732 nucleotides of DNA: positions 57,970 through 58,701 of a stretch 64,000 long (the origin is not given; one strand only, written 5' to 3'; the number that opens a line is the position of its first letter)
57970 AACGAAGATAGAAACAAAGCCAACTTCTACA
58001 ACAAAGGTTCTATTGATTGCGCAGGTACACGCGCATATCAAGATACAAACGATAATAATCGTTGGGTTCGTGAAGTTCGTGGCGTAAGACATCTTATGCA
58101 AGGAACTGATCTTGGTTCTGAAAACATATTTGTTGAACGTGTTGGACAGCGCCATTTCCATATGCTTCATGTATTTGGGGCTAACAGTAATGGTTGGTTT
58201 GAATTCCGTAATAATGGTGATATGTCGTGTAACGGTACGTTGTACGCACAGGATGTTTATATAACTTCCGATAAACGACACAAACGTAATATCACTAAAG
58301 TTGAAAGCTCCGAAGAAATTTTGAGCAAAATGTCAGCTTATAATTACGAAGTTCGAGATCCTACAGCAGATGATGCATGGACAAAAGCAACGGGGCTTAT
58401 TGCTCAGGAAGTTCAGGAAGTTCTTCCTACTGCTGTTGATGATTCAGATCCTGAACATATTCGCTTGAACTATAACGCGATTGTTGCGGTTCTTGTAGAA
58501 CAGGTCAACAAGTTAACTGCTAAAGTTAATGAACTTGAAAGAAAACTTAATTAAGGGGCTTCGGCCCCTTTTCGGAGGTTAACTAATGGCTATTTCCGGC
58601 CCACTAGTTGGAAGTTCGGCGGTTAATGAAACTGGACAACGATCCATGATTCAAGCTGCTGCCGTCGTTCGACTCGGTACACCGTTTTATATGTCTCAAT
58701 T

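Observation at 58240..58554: gp37 carries a C-terminal self-cleaving intramolecular chaperone (peptidase S74) domain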

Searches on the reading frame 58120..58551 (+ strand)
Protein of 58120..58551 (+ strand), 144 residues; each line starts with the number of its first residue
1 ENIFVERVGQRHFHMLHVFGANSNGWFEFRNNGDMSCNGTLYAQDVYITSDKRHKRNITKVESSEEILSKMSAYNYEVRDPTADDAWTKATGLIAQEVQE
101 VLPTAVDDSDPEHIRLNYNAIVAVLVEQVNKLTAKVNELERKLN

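Call 17: find_homologous_proteins(query=window:58120-58551:+, max_evalue=0.001)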
Query window:58120-58551:+ (144 aa): 14 proteins with E <= 0.001 among 35 candidates.
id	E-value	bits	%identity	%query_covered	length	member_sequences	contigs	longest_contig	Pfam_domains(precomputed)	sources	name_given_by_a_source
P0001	7.4e-12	64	38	88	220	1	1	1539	PF13884.12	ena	-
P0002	2.9e-10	58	36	78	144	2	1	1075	PF13884.12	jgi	jgi:acetate kinase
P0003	5.3e-10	58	34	76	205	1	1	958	PF13884.12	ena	-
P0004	5.9e-10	57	36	76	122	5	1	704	PF13884.12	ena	-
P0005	6.6e-10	57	38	83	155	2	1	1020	PF13884.12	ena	-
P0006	7.5e-10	57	34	85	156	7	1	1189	PF13884.12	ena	-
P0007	8.6e-10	57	35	88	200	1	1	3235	PF13884.12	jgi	jgi:hypothetical protein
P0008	8.8e-10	57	33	94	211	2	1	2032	PF13884.12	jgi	jgi:hypothetical protein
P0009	1.3e-9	56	33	88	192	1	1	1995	PF13884.12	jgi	-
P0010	1.6e-9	56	35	76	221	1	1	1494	PF13884.12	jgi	jgi:hypothetical protein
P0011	2.7e-9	55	33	90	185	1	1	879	PF13884.12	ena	-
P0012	3.5e-9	55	34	89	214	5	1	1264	PF13884.12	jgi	jgi:hypothetical protein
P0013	1.2e-8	53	35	76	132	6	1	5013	PF13884.12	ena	-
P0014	3.5e-8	52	35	76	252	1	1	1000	PF13884.12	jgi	jgi:hypothetical protein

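Call 21: search_solved_structures(query=A1, max_evalue=0.1, show_alignments=5)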
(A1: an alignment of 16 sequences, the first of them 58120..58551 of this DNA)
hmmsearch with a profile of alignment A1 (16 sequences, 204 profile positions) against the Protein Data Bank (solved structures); distinct sequences matched with E-value up to 0.1: 4.
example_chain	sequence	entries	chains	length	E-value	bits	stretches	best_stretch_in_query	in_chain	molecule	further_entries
6f45_A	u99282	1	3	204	1e-18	71.5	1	81-200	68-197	Long tail fiber distal subunit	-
7dc3_A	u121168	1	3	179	4.3e-11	46.6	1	83-200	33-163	Isoform 2 of Myelin regulatory factor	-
8jov_1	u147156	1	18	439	4.7e-07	33.4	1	60-195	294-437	Putative tail fiber protein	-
3gud_A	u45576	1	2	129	0.0013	22.2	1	101-154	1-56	Neck appendage protein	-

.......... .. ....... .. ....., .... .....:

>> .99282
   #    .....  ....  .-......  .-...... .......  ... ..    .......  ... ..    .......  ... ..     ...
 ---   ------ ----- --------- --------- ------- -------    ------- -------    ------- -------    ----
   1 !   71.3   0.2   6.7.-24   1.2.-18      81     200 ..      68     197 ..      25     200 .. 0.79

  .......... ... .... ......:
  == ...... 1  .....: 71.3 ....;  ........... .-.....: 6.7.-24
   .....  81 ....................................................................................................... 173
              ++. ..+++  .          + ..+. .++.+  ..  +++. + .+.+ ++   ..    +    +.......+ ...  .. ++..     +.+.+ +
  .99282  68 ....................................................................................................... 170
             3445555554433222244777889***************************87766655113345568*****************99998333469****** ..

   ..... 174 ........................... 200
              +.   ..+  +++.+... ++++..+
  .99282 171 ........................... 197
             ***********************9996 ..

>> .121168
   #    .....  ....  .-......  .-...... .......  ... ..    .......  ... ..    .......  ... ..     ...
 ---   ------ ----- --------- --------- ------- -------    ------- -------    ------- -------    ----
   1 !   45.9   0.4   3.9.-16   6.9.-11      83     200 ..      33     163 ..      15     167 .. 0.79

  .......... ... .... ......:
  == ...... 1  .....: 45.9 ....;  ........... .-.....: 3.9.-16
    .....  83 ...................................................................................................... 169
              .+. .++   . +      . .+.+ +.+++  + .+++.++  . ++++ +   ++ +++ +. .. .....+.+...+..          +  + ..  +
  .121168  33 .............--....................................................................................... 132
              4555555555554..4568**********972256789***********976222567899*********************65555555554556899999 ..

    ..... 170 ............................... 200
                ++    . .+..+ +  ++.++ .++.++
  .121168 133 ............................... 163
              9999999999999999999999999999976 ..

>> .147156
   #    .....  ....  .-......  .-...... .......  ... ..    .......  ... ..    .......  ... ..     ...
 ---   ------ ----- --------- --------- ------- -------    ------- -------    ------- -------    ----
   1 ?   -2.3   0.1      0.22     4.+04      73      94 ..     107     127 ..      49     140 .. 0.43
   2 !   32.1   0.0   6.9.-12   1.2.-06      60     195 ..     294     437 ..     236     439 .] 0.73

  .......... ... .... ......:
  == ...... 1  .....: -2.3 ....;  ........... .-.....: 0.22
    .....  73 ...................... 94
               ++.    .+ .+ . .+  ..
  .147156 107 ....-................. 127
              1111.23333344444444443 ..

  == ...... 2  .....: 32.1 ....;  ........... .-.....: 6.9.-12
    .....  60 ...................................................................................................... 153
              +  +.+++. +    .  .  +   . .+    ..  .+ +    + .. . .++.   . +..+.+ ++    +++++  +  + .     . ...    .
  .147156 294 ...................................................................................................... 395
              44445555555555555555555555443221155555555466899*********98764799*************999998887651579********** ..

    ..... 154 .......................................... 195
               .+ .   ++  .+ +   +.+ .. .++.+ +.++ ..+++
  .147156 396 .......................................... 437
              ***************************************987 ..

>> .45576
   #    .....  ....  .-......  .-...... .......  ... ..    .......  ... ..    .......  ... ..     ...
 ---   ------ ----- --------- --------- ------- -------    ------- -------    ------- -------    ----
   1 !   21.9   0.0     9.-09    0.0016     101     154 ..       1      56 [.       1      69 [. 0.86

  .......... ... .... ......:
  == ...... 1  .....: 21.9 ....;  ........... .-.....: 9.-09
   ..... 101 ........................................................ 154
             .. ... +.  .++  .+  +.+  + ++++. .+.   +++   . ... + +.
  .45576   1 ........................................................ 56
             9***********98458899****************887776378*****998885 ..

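Call 44: predict_structure(alignment_id=A2)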
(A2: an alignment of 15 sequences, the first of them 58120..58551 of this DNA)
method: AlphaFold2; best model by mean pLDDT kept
length: 144 residues; sequences in the alignment: 15
mean_pLDDT: 54.2   pTM: 0.38
mean pLDDT of the five models: 54.2, 53.9, 53.3, 51.1, 50.2
residues with pLDDT >= 90: 7; 70-90: 29; 50-70: 19; < 50: 89
segments of 3 or more residues with pLDDT < 50: 1-34, 37-91
pLDDT, mean of each block of 10 residues (from residue 1): 38 41 42 45 40 40 47 37 42 59 72 67 85 91 84
secondary structure, 60 per line:
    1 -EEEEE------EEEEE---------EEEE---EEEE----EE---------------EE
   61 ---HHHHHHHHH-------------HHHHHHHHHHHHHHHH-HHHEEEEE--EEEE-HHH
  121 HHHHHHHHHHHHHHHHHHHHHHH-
elements in order: E2-6 E13-17 E27-30 E34-37 H64-72 H86-101 E106-110 E113-116 H118-143

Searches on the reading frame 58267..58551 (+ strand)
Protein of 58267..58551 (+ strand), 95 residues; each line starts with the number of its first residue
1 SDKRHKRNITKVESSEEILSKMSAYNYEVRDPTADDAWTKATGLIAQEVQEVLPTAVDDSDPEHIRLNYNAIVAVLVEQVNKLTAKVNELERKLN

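Call 64: search_dna_similar(query=window:58267-58551:+, collection=phages, mode=protein, max_rows=45, rows=spread, max_evalue=0.00001)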
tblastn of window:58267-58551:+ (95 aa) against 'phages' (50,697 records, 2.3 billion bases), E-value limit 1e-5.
Records with a match: 1034; places in all: 1101; records where one place covers at least 80% of the query: 1031.
Best place of each record, by identity: >=99% 3; 95-99% 3; <60% 1028.
By first word of the organism name: Escherichia 323; Klebsiella 206; Salmonella 152; Vibrio 62; Shigella 48; Enterobacter 40; Citrobacter 27; Enterobacteria 22; Aeromonas 21; Pseudomonas 18; and 33 more.
By host as written in the record: Escherichia coli 124; - 103; Klebsiella pneumoniae 63; Citrobacter freundii 18; Salmonella sp. 16; Escherichia coli K-12 15; Enterobacter cloacae 14; Salmonella enterica subsp. enterica serovar Enteritidis PT1 14; and 323 more.
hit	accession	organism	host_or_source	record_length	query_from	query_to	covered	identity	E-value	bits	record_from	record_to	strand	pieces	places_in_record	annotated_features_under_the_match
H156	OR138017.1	Klebsiella phage R4_1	Klebsiella pneumoniae resistant mutant ...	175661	1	95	100%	100.0%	5e-54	185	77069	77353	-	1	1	hypothetical protein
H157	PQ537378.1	Klebsiella phage 15882-6-2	Klebsiella pneumoniae MRSN414780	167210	1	93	98%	47.9%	1e-16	79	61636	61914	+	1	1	tail fiber protein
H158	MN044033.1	Klebsiella phage Marfa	Klebsiella pneumoniae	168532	1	93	98%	47.9%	1e-16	78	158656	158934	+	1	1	L-shaped tail fiber protein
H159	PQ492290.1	Klebsiella phage vB_KpnM_p4515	Klebsiella pneumoniae 4515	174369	1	94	99%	43.3%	9e-17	79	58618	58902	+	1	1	record has no annotation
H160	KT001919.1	Klebsiella phage Miro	Klebsiella pneumoniae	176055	1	94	99%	43.3%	1e-16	79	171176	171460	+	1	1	L-shaped tail fiber protein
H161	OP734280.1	Klebsiella phage JY1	Klebsiella pneumoniae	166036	1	94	99%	42.3%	2e-15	75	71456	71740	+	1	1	L-shaped tail fiber protein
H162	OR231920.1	Klebsiella phage pzk-kv6-1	Klebsiella variicola kv6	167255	1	94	99%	41.2%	6e-15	74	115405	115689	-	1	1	hypothetical protein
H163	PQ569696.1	Klebsiella phage vB_Kpl_K65_evo3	Raoultella planticola K59 (synonym: ...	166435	1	94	99%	41.2%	2e-14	72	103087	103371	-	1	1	tail fiber protein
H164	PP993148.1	Klebsiella phage vB_KleM_kp20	Klebsiella michiganensis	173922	1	94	99%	40.2%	5e-15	74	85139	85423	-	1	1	hypothetical protein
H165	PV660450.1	Escherichia phage LF82-7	Escherichia coli LF82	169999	1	94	99%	39.4%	8e-14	71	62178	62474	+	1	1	long tail fiber protein distal subunit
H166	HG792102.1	Escherichia phage P13803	Escherichia coli CB13803, STEC O2:H27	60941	1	93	98%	39.8%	3e-15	74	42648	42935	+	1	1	ORF65: phage tail fibre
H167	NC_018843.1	Salmonella phage SSU5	Salmonella enterica subsp. enterica ...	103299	1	95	100%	38.0%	2e-12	66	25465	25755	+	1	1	tail fiber protein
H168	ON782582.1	Escherichia phage ECP52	Escherichia coli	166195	1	94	99%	38.4%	4e-13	68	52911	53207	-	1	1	tail fibers protein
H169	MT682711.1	Escherichia phage vB_EcoM_FB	poultry farms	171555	1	94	99%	38.4%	6e-13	68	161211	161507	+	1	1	hypothetical protein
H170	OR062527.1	Escherichia phage vB_EcoM_11B_SA_NWU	Escherichia coli O177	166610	1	94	99%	38.4%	1e-12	67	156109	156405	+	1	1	hypothetical protein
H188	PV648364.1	Escherichia phage T2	Escherichia coli BW25113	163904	1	94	99%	32.7%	5e-8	54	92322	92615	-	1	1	long tail fiber protein distal subunit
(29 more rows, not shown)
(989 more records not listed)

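Call 69: get_annotated_region(hit=H158, flank=2500)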
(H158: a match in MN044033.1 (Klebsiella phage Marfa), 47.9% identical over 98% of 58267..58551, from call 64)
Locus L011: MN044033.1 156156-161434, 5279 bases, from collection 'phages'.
description: Klebsiella phage Marfa, complete genome.
organism: Klebsiella phage Marfa (NCBI taxid 2587809)
taxonomy: Viruses; Duplodnaviria; Heunggongvirae; Uroviricota; Caudoviricetes; Marfavirus; Marfavirus marfa
host: Klebsiella pneumoniae; source: mixed swine fecal samples from Texas and Michigan; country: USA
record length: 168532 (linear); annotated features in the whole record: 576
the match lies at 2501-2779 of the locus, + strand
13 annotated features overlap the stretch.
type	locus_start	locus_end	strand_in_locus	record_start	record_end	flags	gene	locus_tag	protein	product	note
CDS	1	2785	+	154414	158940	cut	-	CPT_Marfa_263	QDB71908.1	L-shaped tail fiber protein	BLASTp similarity to phage T5 Swissprot entry P13390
regulatory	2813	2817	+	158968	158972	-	-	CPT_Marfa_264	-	ribosome_binding_site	CPT_Marfa_264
CDS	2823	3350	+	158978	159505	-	-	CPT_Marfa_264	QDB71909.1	hypothetical protein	-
regulatory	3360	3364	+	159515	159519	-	-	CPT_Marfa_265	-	ribosome_binding_site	CPT_Marfa_265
CDS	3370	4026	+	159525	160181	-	-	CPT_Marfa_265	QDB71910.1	holin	BLASTp similarity to phage T4 NP_049865.1. One transmembrane domain detected.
CDS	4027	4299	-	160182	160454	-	-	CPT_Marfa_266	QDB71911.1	anti-sigma 70 protein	BLASTp similarity to phage T4 NP_049866.1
regulatory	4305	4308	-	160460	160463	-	-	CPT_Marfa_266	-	ribosome_binding_site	CPT_Marfa_266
CDS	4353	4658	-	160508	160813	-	-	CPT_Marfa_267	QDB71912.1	hypothetical protein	-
CDS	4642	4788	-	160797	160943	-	-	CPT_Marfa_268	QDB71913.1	hypothetical protein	-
regulatory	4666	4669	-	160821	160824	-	-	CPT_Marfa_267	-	ribosome_binding_site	CPT_Marfa_267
CDS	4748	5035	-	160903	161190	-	-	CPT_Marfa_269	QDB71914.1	hypothetical protein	-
regulatory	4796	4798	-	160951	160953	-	-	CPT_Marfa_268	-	ribosome_binding_site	CPT_Marfa_268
CDS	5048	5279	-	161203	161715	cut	-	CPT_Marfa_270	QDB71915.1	hypothetical protein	-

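Call 70: get_annotated_region(hit=H188, flank=2500)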
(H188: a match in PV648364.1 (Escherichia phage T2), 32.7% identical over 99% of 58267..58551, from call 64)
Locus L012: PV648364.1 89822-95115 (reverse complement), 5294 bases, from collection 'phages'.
description: Escherichia phage T2 escape mutant, complete genome.
organism: Escherichia phage T2 (NCBI taxid 2060721)
taxonomy: Viruses; Duplodnaviria; Heunggongvirae; Uroviricota; Caudoviricetes; Pantevenvirales; Straboviridae; Tevenvirinae; Tequatrovirus; Tequatrovirus T2
host: Escherichia coli BW25113; source: -; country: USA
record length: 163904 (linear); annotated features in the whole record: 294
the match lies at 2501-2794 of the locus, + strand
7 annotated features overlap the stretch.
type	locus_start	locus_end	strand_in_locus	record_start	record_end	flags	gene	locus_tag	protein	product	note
CDS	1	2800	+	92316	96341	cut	-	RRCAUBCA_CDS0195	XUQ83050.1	long tail fiber protein distal subunit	-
CDS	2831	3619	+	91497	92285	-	-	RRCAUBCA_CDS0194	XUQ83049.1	tail fiber protein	host specificity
CDS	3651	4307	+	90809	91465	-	-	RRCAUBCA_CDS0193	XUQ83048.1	holin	-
CDS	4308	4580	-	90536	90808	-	-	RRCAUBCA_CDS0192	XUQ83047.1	anti-sigma factor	-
CDS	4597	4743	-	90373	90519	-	-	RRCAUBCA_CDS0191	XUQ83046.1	hypothetical protein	-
CDS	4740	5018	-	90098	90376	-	-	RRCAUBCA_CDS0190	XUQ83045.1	MrcBC restriction inhibitor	-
CDS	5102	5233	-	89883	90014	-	-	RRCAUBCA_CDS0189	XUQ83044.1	hypothetical protein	-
